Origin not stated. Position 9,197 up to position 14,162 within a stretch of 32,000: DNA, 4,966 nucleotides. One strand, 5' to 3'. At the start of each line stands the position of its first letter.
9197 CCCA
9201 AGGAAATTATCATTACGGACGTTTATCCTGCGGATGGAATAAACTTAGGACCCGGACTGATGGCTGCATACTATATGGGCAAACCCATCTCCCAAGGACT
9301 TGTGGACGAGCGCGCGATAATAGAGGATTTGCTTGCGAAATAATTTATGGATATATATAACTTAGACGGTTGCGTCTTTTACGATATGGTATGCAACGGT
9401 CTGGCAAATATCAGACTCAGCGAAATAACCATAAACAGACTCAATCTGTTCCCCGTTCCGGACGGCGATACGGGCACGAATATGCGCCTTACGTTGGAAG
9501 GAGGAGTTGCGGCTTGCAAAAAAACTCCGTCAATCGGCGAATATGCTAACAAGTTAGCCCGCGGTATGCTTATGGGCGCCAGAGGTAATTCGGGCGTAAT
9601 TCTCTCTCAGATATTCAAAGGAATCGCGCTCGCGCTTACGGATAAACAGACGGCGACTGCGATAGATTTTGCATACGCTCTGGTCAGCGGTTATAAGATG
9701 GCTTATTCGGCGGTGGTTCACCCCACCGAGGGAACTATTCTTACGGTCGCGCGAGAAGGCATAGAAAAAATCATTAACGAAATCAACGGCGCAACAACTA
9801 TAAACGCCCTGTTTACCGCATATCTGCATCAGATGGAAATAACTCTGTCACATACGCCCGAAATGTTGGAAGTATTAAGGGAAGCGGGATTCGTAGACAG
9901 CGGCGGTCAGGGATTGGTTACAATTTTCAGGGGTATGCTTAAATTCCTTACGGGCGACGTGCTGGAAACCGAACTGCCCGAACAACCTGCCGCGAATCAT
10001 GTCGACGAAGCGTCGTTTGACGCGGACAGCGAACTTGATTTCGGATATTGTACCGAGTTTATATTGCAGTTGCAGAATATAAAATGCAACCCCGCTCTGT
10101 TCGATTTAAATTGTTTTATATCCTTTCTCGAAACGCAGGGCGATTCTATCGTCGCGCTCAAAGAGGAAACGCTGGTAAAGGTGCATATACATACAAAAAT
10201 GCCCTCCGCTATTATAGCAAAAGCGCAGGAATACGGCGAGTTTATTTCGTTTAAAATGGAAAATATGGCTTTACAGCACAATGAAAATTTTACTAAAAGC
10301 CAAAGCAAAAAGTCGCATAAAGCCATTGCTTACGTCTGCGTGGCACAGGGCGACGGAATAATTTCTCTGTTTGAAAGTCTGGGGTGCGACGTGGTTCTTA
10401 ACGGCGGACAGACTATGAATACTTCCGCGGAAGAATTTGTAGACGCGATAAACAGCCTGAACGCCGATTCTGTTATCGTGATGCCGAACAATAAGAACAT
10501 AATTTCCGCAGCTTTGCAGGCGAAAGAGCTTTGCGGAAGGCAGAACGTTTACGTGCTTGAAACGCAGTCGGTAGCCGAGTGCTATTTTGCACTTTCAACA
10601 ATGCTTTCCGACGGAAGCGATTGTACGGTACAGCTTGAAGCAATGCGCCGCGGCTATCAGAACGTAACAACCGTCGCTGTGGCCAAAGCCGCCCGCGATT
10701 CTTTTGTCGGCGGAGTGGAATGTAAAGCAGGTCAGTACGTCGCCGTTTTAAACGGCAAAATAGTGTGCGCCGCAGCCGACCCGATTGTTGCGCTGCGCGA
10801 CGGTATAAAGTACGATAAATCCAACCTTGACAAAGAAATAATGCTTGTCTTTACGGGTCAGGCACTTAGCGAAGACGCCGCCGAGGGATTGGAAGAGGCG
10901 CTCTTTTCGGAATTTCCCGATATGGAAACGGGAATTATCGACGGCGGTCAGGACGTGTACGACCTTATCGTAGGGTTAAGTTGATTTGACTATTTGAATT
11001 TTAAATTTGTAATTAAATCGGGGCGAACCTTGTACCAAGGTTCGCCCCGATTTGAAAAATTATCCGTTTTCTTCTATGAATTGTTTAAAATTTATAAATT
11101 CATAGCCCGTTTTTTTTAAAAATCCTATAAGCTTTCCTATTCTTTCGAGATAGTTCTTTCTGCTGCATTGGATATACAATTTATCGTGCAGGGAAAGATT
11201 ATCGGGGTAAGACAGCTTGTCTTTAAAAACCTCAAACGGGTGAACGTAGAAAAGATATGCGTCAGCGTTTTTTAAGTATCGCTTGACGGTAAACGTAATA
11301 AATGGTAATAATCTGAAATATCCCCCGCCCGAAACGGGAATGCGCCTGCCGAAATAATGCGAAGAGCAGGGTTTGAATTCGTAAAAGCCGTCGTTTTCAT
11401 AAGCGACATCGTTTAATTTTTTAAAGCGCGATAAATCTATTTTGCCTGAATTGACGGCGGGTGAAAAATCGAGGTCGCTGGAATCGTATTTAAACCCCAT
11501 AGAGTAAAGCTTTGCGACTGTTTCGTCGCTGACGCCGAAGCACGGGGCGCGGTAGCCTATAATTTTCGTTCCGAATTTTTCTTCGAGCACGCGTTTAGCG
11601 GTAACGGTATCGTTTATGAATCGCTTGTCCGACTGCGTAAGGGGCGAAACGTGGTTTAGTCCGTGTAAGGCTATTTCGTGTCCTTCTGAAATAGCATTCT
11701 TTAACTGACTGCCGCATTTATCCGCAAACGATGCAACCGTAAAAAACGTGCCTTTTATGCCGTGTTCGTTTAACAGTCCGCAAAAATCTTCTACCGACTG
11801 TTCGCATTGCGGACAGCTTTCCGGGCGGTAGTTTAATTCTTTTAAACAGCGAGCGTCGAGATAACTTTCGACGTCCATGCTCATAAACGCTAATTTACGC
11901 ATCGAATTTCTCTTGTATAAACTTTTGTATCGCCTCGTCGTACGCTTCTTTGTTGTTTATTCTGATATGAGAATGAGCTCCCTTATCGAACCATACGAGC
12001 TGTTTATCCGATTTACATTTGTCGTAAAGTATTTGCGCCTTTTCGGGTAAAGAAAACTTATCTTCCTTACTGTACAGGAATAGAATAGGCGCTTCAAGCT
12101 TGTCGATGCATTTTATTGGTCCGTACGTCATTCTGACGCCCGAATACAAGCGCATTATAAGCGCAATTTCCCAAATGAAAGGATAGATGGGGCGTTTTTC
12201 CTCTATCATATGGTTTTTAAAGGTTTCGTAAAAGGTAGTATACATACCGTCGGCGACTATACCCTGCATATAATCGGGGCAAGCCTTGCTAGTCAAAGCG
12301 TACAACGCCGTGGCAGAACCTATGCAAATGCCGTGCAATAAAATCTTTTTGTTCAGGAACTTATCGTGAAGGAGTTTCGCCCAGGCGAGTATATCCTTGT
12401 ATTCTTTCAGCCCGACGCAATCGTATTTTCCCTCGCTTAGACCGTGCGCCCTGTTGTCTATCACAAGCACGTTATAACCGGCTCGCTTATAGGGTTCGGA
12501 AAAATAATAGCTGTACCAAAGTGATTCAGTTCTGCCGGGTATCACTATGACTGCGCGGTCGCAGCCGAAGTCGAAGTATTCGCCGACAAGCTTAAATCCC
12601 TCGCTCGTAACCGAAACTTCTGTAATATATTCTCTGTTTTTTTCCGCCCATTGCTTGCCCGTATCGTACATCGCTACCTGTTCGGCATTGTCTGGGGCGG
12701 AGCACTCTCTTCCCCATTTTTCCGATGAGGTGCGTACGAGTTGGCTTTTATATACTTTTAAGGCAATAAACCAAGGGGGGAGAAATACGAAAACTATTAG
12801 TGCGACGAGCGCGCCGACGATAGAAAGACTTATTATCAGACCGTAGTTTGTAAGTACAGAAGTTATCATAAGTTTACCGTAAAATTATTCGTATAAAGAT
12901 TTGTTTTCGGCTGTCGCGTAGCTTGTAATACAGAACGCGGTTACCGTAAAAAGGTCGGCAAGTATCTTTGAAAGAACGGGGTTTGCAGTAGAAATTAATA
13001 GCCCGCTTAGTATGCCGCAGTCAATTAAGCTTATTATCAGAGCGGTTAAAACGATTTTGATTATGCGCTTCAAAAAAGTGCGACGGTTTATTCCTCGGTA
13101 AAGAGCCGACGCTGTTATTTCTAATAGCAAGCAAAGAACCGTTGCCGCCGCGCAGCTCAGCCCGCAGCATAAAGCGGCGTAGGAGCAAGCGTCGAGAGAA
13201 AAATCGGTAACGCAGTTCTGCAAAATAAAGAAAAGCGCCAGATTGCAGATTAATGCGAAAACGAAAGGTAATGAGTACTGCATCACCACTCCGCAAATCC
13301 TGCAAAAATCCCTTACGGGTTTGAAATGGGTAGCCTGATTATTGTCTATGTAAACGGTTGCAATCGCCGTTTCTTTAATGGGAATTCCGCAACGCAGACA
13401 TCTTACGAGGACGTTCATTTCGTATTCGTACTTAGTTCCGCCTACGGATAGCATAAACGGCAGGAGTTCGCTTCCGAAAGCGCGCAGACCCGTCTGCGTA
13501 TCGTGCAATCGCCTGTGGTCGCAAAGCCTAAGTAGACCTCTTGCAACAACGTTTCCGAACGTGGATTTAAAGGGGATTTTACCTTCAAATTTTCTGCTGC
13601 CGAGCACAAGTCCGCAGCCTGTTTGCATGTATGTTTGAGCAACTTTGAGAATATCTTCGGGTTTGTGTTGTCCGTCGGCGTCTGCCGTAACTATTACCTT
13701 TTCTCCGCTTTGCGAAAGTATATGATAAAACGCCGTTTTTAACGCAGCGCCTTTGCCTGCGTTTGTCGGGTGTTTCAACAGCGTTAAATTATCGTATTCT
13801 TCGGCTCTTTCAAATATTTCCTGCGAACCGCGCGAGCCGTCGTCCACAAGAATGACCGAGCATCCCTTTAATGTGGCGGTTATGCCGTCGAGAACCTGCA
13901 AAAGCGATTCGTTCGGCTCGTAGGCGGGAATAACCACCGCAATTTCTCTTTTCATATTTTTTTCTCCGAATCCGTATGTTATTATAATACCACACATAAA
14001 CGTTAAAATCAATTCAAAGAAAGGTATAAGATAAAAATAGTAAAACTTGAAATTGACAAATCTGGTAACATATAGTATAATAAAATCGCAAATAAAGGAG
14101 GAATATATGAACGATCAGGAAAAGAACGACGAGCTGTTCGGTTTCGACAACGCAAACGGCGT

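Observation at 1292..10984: Self-contained nine-gene acyl-activation / carrier / acyl-transfer operon: candidate undescribed lipid scavenging, remodelling or lipid-metabolite system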

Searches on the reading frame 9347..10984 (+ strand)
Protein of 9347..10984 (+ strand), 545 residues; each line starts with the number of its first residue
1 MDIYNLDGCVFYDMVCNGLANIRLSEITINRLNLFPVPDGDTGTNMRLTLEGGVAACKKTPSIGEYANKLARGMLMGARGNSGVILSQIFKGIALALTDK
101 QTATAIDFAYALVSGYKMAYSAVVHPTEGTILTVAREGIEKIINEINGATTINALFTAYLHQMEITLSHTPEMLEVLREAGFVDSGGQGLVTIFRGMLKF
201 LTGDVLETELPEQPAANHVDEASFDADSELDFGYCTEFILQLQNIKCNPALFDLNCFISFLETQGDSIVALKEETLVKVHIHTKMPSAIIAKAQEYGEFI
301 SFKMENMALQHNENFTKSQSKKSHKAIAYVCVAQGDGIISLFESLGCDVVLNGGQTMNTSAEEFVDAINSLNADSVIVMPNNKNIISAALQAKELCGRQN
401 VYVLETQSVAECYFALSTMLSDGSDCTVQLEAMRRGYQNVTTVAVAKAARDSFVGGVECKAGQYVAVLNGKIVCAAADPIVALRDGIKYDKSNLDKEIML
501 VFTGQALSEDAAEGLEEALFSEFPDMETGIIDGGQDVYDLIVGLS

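Call 3: search_protein_families(library=pfam, proteins=[window:9347-10984:+], max_evalue=0.01)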
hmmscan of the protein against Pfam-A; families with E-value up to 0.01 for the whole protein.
window:9347-10984:+ (545 aa): 3 families
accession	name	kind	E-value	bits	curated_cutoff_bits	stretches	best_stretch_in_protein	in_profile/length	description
PF13684.11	FakA-like_C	-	8.2e-54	182.7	23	1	329-543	2-214/216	Fatty acid kinase subunit A-like, C-terminal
PF02734.22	Dak2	-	5.5e-35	121.2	27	1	36-198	1-173/174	DAK2 domain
PF21645.3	FakA-like_M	-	6.7e-24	84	24.9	1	232-313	2-79/80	Fatty acid kinase subunit A-like, middle domain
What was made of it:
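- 9347..10984 (+): g9: FakA/YloV-type fatty acid kinase catalytic subunit. Dak2, FakA_M and FakA_C domains (call 3).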

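Call 4: search_protein_families(library=ncbifam, proteins=[window:9347-10984:+], max_evalue=0.01)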
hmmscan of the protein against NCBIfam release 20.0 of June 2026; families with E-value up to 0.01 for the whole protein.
window:9347-10984:+ (545 aa): 3 families
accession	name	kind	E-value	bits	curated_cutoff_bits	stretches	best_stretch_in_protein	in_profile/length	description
TIGR03599.1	YloV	subfamily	7.3e-156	519.8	396.1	1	11-544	1-529/530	DAK2 domain fusion protein YloV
NF038248.1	FakA_VfrB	equivalog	6.7e-120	401.1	975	1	6-542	3-546/549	fatty acid kinase catalytic subunit FakA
NF011049.0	PRK14479.1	subfamily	0.0031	16.1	492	1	37-117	389-473/568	dihydroxyacetone kinase family protein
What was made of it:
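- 9347..10984 (+): TIGR03599 YloV 519.8 bits against a cut-off of 396 (call 4).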

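Call 25: list_cluster_members(proteins=[P0001, window:9347-10984:+])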
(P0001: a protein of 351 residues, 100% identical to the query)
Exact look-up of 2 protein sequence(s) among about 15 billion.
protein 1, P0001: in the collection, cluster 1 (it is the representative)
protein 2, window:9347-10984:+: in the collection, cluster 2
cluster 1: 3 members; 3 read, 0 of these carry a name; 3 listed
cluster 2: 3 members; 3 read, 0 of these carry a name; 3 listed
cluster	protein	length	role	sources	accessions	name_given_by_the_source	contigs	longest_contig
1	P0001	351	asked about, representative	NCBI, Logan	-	-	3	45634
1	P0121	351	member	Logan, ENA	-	-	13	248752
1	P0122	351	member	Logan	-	-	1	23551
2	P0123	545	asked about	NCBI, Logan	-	-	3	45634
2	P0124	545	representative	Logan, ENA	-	-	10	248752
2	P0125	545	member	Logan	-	-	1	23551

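Call 63: find_encoding_contigs(protein=window:9347-10984:+, flank=10000, max_places=4)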
Protein window:9347-10984:+ (545 aa): 7 contigs read that carry it; 3 places shown.
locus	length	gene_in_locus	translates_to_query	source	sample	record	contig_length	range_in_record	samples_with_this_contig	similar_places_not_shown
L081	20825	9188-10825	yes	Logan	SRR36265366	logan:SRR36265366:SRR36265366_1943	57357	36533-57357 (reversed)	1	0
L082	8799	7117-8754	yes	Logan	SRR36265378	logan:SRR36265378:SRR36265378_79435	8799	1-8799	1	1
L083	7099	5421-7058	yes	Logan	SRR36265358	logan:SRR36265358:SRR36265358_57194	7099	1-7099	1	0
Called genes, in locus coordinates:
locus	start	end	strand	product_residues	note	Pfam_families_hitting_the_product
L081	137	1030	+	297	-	PF01545:Cation_efflux, PF16916:ZT_dimer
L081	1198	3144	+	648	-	PF00501:AMP-binding, PF00550:PP-binding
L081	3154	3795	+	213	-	PF01553:Acyltransferase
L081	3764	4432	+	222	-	PF01553:Acyltransferase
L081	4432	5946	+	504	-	PF00501:AMP-binding, PF23562:AMP-binding_C_3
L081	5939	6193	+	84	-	PF00550:PP-binding (weak)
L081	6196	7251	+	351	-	PF04970:LRAT, PF01648:ACPS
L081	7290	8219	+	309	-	PF02129:Peptidase_S15 (faint), PF12146:Hydrolase_4, PF00561:Abhydrolase_1 (weak), PF00326:Peptidase_S9 (faint)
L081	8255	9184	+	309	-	PF02645:DegV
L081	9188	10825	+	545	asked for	PF02734:Dak2, PF21645:FakA-like_M, PF13684:FakA-like_C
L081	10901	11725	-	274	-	PF01522:Polysacc_deac_1, PF11959:DUF3473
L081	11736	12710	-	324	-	PF00561:Abhydrolase_1, PF12146:Hydrolase_4 (weak)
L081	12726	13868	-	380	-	PF00535:Glycos_transf_2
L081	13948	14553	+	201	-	-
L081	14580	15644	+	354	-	PF00561:Abhydrolase_1, PF12146:Hydrolase_4, PF12697:Abhydrolase_6 (weak)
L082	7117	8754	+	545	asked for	PF02734:Dak2, PF21645:FakA-like_M, PF13684:FakA-like_C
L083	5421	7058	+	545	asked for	PF02734:Dak2, PF21645:FakA-like_M, PF13684:FakA-like_C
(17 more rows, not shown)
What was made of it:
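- Tried and rejected: The look-up of g9 succeeded (call 63).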

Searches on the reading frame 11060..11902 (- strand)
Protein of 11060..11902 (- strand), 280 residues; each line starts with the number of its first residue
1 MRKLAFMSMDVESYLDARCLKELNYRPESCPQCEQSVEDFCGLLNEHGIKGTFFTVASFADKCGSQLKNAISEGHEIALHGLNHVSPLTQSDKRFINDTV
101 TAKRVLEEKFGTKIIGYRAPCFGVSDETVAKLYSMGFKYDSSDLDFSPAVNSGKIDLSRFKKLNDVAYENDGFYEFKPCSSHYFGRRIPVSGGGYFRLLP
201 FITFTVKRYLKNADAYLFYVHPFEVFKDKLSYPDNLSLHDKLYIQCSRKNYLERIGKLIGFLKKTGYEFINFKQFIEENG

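Call 10: search_protein_families(library=pfam, proteins=[window:11060-11902:-], max_evalue=0.001)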
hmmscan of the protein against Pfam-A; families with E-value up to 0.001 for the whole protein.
window:11060-11902:- (280 aa): 2 families
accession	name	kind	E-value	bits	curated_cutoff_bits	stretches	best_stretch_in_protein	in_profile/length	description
PF01522.26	Polysacc_deac_1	-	4.2e-16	59.5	23.1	1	34-139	18-123/124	Polysaccharide deacetylase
PF11959.13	DUF3473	-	8.6e-12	45.6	29.6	1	165-265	22-118/130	Domain of unknown function (DUF3473)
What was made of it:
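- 11060..11902 (-): Polysaccharide-deacetylase-family protein. It is only loosely associated, following d2 in 5 of 80 loci. Polysacc_deac_1 + DUF3473 (call 10).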

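Call 35: search_protein_families(library=ncbifam, proteins=[window:11060-11902:-], max_evalue=0.01)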
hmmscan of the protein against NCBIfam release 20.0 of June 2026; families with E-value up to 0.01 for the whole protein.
window:11060-11902:- (280 aa): 9 families
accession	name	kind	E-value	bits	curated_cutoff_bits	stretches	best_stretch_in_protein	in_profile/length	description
TIGR03006.1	pepcterm_polyde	equivalog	1.8e-37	129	276.2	1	7-229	3-230/272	XrtA system polysaccharide deacetylase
TIGR02764.1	spore_ybaN_pdaB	equivalog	1.1e-13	51.4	237.4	1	34-139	18-123/191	polysaccharide deacetylase family sporulation protein PdaB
TIGR04243.1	nodulat_NodB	equivalog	1.5e-08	34.4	240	1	40-134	20-115/197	chitooligosaccharide deacetylase NodB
NF045821.1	PgAcgDacpgdA1_Bac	equivalog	7.6e-07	28.3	400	1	44-120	110-186/282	peptidoglycan-N-acetylglucosamine deacetylase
TIGR02884.1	spore_pdaA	equivalog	3.4e-06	26.9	298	1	43-138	58-154/224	delta-lactam-biosynthetic de-N-acetylase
TIGR02873.1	spore_ylxY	hypoth_equivalog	0.00052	19.3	391.5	1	37-129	100-191/268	probable sporulation protein, polysaccharide deacetylase family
NF011923.2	PRK15394.1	equivalog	0.00086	18.6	382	1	49-154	75-187/294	4-deoxy-4-formamido-L-arabinose-phosphoundecaprenol deformylase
NF045822.1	PgAcgDacpgdA2_Bac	equivalog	0.0018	17.7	400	1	41-114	88-161/274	peptidoglycan-N-acetylglucosamine deacetylase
NF045820.1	PgAcgDacpgdA_Strep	equivalog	0.0056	15.5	800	0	42-145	288-391/463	peptidoglycan-N-acetylglucosamine deacetylase PgdA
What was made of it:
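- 11060..11902 (-): Weak NodB- and ArnD-like hits (call 35).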

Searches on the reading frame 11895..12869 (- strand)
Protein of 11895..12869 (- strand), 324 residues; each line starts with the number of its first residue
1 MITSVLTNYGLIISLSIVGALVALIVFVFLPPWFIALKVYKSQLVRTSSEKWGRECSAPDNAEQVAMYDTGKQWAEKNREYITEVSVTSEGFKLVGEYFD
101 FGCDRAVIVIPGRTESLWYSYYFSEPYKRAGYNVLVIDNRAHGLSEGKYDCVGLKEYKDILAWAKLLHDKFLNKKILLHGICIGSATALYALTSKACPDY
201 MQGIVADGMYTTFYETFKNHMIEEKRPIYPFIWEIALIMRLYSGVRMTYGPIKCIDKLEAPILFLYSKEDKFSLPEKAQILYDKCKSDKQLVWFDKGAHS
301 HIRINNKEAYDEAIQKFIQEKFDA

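Call 10: search_protein_families(library=pfam, proteins=[window:11895-12869:-], max_evalue=0.001)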
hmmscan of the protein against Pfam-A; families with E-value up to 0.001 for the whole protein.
window:11895-12869:- (324 aa): 3 families
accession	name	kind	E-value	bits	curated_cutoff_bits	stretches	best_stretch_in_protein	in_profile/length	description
PF12146.15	Hydrolase_4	-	7.9e-14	52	27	2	105-205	5-105/239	Serine aminopeptidase, S33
PF00561.26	Abhydrolase_1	-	3.1e-12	47.1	25.8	1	106-209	2-102/245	alpha/beta hydrolase fold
PF02129.25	Peptidase_S15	-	0.00056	20.1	23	0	114-194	46-115/262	X-Pro dipeptidyl-peptidase (S15 family)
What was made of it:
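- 11895..12869 (-): d2: membrane-anchored alpha/beta hydrolase with a Cys nucleophile (G-I-C182-I-G, Asp270, His299). It belongs to the conserved block. In most relatives it directly follows FakA on the same strand; here it is inverted. Hydrolase_4 and Abhydrolase_1 (call 10).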

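Call 34: search_solved_structures(query=window:11895-12869:-, max_evalue=0.01)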
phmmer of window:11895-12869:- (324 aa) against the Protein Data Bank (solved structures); distinct sequences matched with E-value up to 0.01: 6.
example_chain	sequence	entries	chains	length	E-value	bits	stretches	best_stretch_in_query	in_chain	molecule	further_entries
5g59_A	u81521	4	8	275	7e-17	64.7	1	74-289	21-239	ESTERASE | Uncharacterized protein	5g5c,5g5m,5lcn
4fbm_A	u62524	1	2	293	0.00013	24.5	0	255-319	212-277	LipS lipolytic enzyme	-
4fbl_A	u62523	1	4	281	0.00014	24.4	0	255-319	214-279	LipS lipolytic enzyme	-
7e0n_A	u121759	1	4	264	0.0019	20.6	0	255-320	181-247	Thermostable monoacylglycerol lipase,Lipase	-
7e04_A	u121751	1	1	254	0.004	19.5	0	255-320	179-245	Lipase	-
6qe2_A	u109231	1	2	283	0.0051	19.2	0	255-302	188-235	Monoacylglycerol lipase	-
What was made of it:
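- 11895..12869 (-): Best PDB hit is Pf2001 esterase 5g59, E 7e-17 (call 34).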

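Call 35: search_protein_families(library=ncbifam, proteins=[window:11895-12869:-], max_evalue=0.01)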
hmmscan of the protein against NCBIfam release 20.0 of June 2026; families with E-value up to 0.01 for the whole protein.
window:11895-12869:- (324 aa): 6 families
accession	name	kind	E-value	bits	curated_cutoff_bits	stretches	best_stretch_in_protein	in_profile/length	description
NF047920.1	lactonase_UilS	equivalog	3.3e-09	36.9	400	1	246-317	207-277/285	UilS family quorum-quenching N-acyl-homoserine lactonase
TIGR02427.1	protocat_pcaD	equivalog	0.00018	21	255.85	0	130-190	38-95/251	3-oxoadipate enol-lactonase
TIGR01607.1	PST-A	paralog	0.0002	20.6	218.25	0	252-300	264-312/332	Plasmodium subtelomeric family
NF041759.1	mac_hydro_EstT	equivalog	0.00088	18.5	450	0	87-188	5-107/278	macrolide hydrolase EstT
NF008019.0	PRK10749.1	equivalog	0.0014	17.7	362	1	101-146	51-96/335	lysophospholipase L2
NF045948.1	ProImpepThrmp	equivalog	0.0079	15.7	500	0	255-320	227-289/291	proline iminopeptidase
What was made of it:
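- The hydrolases give weak hits to lipase, monoacylglycerol lipase and lysophospholipase (calls 34, 35).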

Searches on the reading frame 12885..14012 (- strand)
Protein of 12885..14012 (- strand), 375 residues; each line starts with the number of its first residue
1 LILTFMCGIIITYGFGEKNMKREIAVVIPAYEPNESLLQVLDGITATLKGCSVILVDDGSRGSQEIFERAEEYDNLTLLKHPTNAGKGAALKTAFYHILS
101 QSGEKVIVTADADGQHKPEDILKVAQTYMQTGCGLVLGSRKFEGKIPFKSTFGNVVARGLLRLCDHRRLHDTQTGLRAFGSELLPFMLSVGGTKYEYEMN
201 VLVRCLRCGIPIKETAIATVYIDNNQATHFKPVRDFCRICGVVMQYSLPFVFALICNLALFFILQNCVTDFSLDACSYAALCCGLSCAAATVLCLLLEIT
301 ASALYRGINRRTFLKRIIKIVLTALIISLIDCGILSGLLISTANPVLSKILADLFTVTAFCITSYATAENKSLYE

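Call 10: search_protein_families(library=pfam, proteins=[window:12885-14012:-], max_evalue=0.001)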
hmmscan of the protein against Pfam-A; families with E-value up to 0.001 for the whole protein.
window:12885-14012:- (375 aa): 2 families
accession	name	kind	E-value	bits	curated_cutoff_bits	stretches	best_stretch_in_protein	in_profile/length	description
PF00535.33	Glycos_transf_2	-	7.5e-18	65.5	23.3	1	26-145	2-120/168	Glycosyl transferase family 2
PF13641.12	Glyco_tranf_2_3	-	0.00064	20.2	27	1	24-128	3-110/230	Glycosyltransferase like family 2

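Call 35: search_protein_families(library=ncbifam, proteins=[window:12885-14012:-], max_evalue=0.01)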
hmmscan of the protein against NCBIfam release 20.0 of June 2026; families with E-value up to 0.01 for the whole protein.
window:12885-14012:- (375 aa): 13 families
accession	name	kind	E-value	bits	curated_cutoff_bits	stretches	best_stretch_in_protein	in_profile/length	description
NF058614.1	PPMAGASynPpgS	equivalog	6.7e-18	64.9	370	1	25-182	3-160/226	polyprenyl-phospho-N-acetylgalactosaminyl synthase PpgS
TIGR04182.1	glyco_TIGR04182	equivalog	9e-14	51.5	325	1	23-245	1-216/293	S-layer glycoprotein N-glycosyltransferase AglJ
NF041391.1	DPhHxTase_Halo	equivalog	3.5e-11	42.5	375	1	30-243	3-205/213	dolichyl-phosphate hexose transferase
NF007986.1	PRK10714.1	equivalog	9e-10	38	529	1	22-189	6-174/316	undecaprenyl-phosphate 4-deoxy-4-formamido-L-arabinose transferase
TIGR03111.1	glyc2_xrt_Gpos1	hypoth_equivalog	1.3e-06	27.4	363.95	1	22-128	49-156/439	TIGR03111 family XrtG-associated glycosyltransferase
TIGR03965.1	mycofact_glyco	equivalog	2.9e-06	26.4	280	1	20-91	72-146/467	mycofactocin biosynthesis glycosyltransferase MftF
TIGR03937.1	PgaC_IcaA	equivalog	5.7e-06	25.5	422.3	1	21-114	44-136/407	poly-beta-1,6-N-acetyl-D-glucosamine synthase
NF041875.1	EPS_EpsD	equivalog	3.1e-05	23.5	370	1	25-139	2-115/325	exopolysaccharide biosynthesis glycosyltransferase EpsD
NF007482.0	PRK10073.1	equivalog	4e-05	22.8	423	1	19-95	3-81/334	glycosyltransferase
TIGR01556.1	rhamnosyltran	subfamily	0.00014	21.2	200.55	1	38-133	7-102/281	rhamnosyltransferase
NF038299.1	EPS_HpsN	equivalog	0.0028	16.7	425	1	23-138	2-117/317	hormogonium polysaccharide biosynthesis glycosyltransferase HpsN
NF045692.1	OglycostaseCruG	equivalog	0.0033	16.4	600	1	22-142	41-166/386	2'-O-glycosyltransferase CruG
NF050113.1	gal_furan_GlfT1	equivalog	0.0036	16.7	330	0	26-125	3-101/290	galactofuranosyltransferase GlfT1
